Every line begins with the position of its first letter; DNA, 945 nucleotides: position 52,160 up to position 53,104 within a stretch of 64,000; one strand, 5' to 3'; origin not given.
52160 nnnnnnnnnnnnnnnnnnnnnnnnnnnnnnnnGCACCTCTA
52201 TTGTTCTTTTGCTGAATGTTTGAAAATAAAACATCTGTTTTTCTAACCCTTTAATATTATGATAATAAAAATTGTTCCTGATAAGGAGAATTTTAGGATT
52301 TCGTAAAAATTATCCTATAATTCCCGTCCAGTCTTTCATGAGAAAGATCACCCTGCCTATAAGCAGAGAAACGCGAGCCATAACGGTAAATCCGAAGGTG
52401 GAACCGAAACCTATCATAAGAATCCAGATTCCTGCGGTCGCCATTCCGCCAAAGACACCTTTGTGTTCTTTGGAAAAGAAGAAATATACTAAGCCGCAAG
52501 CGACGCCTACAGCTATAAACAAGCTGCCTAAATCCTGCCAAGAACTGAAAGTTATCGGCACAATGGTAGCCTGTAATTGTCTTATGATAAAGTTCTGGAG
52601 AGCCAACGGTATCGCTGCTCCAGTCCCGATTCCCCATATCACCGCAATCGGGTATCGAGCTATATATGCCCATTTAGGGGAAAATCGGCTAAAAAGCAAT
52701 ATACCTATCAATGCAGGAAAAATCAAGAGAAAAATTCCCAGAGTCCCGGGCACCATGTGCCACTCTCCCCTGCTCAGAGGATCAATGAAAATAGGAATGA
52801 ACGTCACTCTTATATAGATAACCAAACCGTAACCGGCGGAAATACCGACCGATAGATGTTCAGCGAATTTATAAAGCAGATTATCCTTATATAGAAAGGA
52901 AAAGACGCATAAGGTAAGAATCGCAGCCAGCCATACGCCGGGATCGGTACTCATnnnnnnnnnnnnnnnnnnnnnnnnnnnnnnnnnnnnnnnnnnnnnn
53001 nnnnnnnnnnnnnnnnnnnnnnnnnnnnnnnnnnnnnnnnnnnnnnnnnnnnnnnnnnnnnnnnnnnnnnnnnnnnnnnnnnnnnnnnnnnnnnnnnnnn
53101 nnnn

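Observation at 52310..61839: cAMP-signalling gene train: cNMP-binding PAS histidine kinase, tandem cyclase-STAND-TPR protein and four translationally coupled membrane proteins of unknown family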

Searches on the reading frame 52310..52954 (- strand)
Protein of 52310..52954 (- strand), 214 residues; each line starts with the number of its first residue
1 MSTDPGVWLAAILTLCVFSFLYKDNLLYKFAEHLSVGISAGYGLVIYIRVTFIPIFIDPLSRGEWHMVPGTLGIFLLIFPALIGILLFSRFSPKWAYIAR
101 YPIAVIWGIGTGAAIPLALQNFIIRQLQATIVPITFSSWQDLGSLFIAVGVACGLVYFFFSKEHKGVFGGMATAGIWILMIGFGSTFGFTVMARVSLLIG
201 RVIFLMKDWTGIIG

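Call 4: search_protein_families(library=pfam, proteins=[window:52310-52954:-], max_evalue=0.1)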
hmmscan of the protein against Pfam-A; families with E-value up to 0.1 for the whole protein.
window:52310-52954:- (214 aa): 0 families

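Call 5: search_protein_families(library=ncbifam, proteins=[window:52310-52954:-], max_evalue=0.1)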
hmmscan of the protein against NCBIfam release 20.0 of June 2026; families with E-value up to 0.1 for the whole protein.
window:52310-52954:- (214 aa): 0 families

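Call 35: search_solved_structures(query=A3, max_evalue=5)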
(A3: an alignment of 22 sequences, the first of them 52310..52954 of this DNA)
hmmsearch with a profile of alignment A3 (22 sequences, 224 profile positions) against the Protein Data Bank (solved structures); distinct sequences matched with E-value up to 5: 1.
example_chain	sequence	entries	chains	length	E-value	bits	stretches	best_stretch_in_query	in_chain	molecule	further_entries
8s6h_A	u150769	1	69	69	0.23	14.3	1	64-119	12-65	TrwL protein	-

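Call 47: search_protein_families(library=pfam, alignment_id=A3, max_evalue=5)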
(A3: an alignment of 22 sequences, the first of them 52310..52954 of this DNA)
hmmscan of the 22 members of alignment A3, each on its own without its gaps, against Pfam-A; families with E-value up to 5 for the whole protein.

A. member 1, window:52310-52954:- (214 aa): 0 families

B. families by the number of members that match (of 22 scanned): 26 families (the first 25 are shown)
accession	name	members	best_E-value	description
PF18902.5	DUF5658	8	0.0065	Domain of unknown function (DUF5658)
PF16935.10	Hol_Tox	5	0.034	Putative Holin-like Toxin (Hol-Tox)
PF06781.17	CrgA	5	0.1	Cell division protein CrgA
PF12488.13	DUF3704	4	0.088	Protein of unknown function (DUF3704)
PF24380.1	DUF7536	2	0.009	Family of unknown function (DUF7536)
PF04418.17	DUF543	2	0.15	Domain of unknown function (DUF543)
PF10753.14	Toxin_GhoT_OrtT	2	0.37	Toxin GhoT_OrtT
PF10260.14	SAYSvFN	2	0.69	Uncharacterized conserved domain (SAYSvFN)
PF20303.3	YLATT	2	0.77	YEATS-Like-Associating Three TM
PF01252.23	Peptidase_A8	1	0.015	Signal peptidase (SPase) II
PF20040.4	DUF6442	1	0.049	Family of unknown function (DUF6442)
PF17343.7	DUF5373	1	0.056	Family of unknown function (DUF5373)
PF05545.16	FixQ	1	0.085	Cbb3-type cytochrome oxidase component FixQ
PF01445.23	SH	1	0.12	Viral small hydrophobic protein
PF25408.1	AAA_lid_NAV1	1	0.17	NAV1-like, AAA+ ATPase lid domain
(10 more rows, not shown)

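Call 75: search_protein_families(library=padloc, proteins=[window:52310-52954:-], max_evalue=0.01)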
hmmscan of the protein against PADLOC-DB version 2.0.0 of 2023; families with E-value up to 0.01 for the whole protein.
window:52310-52954:- (214 aa): 0 families

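Call 76: search_protein_families(library=phrogs, proteins=[window:52310-52954:-], max_evalue=0.01)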
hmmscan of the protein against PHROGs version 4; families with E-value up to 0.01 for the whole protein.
window:52310-52954:- (214 aa): 0 families
